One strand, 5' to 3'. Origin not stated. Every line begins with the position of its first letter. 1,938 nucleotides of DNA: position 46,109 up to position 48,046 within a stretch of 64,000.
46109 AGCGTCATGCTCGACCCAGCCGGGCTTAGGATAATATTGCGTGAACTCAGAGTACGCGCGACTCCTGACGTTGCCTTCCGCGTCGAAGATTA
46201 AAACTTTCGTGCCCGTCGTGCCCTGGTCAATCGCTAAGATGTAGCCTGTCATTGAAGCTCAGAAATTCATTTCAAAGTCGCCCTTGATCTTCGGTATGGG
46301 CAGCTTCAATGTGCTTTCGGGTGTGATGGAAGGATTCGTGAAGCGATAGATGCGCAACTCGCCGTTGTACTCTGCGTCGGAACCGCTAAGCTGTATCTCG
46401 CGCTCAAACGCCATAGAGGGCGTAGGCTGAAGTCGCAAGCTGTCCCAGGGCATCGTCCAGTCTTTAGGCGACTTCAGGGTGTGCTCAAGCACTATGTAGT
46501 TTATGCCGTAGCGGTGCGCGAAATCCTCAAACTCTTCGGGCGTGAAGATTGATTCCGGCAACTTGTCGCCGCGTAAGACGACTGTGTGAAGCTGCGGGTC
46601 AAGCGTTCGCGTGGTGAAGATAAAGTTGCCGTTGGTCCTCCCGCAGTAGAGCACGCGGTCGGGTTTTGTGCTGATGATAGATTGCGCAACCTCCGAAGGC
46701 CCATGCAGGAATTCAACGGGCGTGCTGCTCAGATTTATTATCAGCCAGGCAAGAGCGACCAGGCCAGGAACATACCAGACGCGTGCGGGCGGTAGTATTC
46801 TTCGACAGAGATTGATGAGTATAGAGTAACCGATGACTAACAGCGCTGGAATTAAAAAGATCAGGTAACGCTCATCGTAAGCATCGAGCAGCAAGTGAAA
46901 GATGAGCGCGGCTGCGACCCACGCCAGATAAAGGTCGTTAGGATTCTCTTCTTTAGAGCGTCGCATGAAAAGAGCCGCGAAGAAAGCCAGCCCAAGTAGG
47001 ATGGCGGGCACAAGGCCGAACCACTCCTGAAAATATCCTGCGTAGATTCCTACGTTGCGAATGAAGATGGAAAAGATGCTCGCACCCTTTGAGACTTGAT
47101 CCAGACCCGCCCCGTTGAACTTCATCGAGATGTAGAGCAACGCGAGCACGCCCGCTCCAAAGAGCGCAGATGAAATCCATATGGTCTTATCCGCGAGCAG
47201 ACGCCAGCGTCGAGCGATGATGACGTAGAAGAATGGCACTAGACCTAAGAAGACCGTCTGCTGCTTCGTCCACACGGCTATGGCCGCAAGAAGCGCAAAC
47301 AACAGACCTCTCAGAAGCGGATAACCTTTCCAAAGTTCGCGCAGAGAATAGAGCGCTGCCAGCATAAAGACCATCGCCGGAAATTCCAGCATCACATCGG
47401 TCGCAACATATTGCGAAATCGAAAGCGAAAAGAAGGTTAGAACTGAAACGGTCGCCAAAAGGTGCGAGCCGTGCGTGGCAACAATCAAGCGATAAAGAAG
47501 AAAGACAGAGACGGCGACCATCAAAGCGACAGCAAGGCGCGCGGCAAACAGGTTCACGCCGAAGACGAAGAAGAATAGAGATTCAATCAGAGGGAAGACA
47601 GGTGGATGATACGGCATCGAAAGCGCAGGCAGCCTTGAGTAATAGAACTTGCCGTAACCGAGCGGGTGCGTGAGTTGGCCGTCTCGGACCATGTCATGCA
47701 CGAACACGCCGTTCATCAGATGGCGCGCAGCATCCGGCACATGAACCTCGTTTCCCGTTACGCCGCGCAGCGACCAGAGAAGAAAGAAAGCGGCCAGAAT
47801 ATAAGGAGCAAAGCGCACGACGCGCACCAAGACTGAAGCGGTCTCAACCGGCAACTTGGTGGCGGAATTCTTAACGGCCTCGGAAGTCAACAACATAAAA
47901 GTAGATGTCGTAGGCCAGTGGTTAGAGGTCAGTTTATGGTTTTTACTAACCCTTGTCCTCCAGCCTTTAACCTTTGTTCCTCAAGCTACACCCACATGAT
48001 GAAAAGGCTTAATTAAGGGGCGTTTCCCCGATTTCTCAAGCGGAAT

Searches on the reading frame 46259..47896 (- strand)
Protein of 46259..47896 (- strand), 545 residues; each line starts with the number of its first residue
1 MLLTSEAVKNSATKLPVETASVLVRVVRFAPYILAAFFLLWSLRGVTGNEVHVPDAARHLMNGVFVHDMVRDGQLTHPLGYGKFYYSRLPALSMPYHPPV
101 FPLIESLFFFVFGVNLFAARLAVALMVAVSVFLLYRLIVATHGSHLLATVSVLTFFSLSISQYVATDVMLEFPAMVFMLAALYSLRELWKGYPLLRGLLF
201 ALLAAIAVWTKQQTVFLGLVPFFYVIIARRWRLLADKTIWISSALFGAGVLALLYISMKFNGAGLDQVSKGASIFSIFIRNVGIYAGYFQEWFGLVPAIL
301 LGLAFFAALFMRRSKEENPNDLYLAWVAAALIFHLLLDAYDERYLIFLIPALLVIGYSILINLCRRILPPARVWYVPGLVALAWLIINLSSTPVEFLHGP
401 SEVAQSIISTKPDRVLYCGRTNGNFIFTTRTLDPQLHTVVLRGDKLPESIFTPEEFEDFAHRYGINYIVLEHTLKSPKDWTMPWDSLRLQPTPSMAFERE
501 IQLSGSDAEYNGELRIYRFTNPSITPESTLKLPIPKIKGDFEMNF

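Call 55: search_protein_families(library=pfam, proteins=[window:46259-47896:-], max_evalue=0.00001)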
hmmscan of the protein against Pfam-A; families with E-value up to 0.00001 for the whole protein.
window:46259-47896:- (545 aa): 2 families
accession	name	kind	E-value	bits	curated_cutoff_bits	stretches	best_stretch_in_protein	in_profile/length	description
PF13231.12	PMT_2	-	3.6e-12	47.2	26.1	1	97-251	2-155/160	Dolichyl-phosphate-mannose-protein mannosyltransferase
PF02366.24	PMT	-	2.2e-06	27.9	22.7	1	31-257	6-229/245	Dolichyl-phosphate-mannose-protein mannosyltransferase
